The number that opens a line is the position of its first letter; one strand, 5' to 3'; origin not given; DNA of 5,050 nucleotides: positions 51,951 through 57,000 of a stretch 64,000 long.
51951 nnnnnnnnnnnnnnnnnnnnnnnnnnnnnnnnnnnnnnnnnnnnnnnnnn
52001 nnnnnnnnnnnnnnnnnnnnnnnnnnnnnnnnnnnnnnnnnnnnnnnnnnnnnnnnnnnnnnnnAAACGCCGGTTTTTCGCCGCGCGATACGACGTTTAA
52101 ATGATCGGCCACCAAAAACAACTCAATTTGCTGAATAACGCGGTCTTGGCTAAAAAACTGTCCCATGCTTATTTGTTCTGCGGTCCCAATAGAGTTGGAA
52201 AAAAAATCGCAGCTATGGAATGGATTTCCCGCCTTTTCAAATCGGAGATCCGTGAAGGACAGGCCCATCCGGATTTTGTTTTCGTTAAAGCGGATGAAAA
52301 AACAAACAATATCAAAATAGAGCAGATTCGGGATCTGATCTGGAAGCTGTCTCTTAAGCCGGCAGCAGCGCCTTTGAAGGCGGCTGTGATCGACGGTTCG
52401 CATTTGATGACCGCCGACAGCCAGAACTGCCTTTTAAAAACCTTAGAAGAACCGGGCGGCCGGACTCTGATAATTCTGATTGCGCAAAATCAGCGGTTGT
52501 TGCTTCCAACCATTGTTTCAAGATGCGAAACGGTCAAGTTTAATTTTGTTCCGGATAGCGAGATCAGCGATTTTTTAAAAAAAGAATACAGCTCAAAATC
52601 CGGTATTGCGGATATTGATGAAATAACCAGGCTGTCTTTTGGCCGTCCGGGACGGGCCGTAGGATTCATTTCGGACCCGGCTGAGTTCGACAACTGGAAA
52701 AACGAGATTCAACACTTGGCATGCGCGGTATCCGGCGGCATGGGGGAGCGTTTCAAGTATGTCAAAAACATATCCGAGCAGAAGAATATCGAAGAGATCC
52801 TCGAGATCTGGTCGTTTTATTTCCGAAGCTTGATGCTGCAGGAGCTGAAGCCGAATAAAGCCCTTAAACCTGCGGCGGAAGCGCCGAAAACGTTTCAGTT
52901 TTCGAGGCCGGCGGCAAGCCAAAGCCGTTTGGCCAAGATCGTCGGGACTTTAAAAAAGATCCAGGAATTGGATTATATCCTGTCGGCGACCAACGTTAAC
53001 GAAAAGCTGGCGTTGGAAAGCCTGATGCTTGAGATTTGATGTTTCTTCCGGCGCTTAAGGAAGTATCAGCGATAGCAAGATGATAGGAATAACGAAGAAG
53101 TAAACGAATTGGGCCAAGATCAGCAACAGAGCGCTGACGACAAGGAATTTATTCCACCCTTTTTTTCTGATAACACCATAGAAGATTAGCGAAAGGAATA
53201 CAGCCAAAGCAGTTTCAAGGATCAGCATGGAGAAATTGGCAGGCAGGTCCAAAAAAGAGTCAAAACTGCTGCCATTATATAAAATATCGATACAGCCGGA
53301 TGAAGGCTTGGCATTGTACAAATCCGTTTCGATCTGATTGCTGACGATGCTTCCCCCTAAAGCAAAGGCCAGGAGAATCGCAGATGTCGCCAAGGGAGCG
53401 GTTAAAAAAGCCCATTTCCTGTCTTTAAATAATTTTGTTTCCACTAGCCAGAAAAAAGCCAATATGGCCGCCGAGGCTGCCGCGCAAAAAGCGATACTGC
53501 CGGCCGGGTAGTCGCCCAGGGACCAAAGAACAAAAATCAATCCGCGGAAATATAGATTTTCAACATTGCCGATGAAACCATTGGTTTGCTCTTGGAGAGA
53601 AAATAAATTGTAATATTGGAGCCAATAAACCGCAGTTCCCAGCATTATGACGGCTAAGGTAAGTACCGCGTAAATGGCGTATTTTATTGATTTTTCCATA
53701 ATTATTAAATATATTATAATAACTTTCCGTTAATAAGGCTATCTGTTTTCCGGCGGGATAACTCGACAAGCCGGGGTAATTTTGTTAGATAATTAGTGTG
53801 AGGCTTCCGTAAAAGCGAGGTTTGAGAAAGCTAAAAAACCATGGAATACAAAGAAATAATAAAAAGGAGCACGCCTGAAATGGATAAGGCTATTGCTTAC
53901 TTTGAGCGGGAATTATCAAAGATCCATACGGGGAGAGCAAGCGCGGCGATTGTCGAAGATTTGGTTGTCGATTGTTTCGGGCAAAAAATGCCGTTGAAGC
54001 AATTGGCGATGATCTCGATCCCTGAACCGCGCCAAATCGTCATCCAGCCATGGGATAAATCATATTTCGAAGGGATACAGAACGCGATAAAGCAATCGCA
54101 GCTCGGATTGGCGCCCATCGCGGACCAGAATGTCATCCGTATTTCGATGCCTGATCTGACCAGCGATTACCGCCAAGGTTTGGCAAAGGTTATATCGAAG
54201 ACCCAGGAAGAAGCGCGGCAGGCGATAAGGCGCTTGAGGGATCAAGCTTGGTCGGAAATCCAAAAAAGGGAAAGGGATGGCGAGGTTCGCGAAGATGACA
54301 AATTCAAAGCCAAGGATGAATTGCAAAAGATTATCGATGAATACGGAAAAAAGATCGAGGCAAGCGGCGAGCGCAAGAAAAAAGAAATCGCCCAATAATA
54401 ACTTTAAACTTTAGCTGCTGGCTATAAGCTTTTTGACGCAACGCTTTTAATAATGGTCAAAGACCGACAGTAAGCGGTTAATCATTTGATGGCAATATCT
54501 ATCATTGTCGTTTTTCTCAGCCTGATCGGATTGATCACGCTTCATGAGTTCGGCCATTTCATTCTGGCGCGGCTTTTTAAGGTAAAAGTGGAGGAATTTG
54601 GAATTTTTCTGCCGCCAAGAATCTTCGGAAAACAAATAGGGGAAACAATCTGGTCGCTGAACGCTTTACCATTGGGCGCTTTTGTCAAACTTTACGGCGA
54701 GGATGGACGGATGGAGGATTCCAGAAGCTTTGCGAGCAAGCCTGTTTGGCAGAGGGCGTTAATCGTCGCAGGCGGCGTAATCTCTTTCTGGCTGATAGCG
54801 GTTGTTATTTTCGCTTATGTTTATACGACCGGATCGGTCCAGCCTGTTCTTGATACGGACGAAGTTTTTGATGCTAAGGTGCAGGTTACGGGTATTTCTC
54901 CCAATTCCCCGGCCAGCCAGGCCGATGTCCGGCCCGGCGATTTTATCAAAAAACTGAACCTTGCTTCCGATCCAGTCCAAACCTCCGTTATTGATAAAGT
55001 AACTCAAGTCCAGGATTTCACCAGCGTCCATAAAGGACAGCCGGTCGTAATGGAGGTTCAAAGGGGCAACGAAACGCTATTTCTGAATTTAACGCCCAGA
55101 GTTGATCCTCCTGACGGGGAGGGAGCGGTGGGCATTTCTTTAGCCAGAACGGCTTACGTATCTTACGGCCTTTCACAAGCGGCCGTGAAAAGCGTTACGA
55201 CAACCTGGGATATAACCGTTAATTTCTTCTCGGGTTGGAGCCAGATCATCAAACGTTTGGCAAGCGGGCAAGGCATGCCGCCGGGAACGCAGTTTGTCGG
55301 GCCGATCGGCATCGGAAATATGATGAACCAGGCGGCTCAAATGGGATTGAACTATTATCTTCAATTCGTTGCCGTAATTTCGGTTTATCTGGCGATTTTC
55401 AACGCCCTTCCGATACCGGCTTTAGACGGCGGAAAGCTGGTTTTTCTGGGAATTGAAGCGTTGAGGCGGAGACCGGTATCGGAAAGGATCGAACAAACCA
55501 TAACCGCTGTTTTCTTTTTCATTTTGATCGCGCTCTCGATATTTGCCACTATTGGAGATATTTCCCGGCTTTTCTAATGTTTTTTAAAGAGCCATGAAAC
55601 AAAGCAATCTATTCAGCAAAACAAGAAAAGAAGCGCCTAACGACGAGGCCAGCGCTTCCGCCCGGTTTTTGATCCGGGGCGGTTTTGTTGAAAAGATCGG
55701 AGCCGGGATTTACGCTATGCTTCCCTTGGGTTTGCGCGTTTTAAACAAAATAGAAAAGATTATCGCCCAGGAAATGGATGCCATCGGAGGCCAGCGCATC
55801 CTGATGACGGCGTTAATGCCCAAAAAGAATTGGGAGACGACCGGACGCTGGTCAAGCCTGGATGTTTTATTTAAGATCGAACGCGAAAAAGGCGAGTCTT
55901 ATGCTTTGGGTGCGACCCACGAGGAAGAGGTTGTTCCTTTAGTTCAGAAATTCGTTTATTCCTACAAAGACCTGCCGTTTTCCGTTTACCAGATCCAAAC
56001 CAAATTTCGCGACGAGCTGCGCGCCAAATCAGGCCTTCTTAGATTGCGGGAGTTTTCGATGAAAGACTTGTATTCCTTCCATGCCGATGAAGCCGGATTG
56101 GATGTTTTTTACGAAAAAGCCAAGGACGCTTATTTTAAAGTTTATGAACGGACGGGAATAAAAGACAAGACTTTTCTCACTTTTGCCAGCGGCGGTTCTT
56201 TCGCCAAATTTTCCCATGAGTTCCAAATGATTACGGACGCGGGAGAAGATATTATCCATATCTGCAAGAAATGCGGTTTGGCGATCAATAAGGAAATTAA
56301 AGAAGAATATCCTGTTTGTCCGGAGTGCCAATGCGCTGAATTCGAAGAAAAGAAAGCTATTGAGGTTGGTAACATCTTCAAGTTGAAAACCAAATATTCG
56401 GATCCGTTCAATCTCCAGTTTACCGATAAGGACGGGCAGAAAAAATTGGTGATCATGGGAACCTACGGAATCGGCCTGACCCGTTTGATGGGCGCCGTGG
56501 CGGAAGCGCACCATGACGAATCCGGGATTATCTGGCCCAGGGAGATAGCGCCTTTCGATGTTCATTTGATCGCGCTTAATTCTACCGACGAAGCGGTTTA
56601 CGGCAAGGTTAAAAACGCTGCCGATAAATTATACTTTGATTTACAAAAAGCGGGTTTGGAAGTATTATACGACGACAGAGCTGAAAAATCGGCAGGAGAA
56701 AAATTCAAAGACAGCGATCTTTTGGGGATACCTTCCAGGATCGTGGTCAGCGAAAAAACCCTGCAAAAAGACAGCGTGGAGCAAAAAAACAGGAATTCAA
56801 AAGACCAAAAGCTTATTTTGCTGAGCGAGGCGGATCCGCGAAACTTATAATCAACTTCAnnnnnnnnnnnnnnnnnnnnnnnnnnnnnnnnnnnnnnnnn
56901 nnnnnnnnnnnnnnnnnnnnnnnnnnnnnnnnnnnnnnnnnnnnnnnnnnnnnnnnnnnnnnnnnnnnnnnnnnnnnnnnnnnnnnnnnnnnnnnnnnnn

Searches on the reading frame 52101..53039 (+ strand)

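Call 85: search_protein_families(library=pfam, proteins=[window:52101-53039:+], max_evalue=0.01)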
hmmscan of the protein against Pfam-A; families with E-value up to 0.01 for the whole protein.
window:52101-53039:+ (312 aa): 1 family
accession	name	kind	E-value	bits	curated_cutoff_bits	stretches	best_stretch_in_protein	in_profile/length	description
PF13177.12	DNA_pol3_delta2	-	3.2e-35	121.9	27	1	4-148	2-158/161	DNA polymerase III, delta subunit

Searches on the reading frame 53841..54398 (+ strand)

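Call 86: search_protein_families(library=pfam, proteins=[window:53841-54398:+], max_evalue=0.01)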
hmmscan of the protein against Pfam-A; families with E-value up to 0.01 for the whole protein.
window:53841-54398:+ (185 aa): 1 family
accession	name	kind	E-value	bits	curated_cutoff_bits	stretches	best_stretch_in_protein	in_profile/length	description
PF01765.24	RRF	-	4.3e-51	173.5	29.7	1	21-183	1-163/164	Ribosome recycling factor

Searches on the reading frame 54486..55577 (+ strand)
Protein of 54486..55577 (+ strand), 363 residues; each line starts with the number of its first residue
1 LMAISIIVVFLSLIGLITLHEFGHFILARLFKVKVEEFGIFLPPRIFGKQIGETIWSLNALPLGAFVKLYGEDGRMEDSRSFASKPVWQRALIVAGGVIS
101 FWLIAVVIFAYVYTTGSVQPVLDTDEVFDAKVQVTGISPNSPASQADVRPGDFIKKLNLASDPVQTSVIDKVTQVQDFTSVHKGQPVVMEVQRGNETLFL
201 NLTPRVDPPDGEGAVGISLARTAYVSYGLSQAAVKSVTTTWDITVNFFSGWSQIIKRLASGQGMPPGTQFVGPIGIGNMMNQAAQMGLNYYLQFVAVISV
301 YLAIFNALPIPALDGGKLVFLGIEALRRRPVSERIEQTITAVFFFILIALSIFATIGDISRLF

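Call 86: search_protein_families(library=pfam, proteins=[window:54486-55577:+], max_evalue=0.01)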
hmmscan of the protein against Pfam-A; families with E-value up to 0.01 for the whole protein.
window:54486-55577:+ (363 aa): 3 families
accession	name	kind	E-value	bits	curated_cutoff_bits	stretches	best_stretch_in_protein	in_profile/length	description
PF02163.28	Peptidase_M50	-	2.1e-53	181.4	27.2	1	10-350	3-221/221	Peptidase family M50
PF17820.7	PDZ_6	-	3.7e-05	23.8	27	1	134-193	2-54/54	PDZ domain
PF13180.12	PDZ_2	-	0.00062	20.4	27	1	130-202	12-78/80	PDZ domain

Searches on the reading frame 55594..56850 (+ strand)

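Call 86: search_protein_families(library=pfam, proteins=[window:55594-56850:+], max_evalue=0.01)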
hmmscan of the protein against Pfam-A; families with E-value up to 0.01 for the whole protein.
window:55594-56850:+ (418 aa): 2 families
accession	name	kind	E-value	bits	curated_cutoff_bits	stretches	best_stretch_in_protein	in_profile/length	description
PF00587.30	tRNA-synt_2b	-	3.5e-34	118.9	29.3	1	93-305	1-178/179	tRNA synthetase class II core domain (G, H, P, S and T)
PF03129.25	HGTP_anticodon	-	3.3e-15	56.4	21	1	323-412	2-86/94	Anticodon binding domain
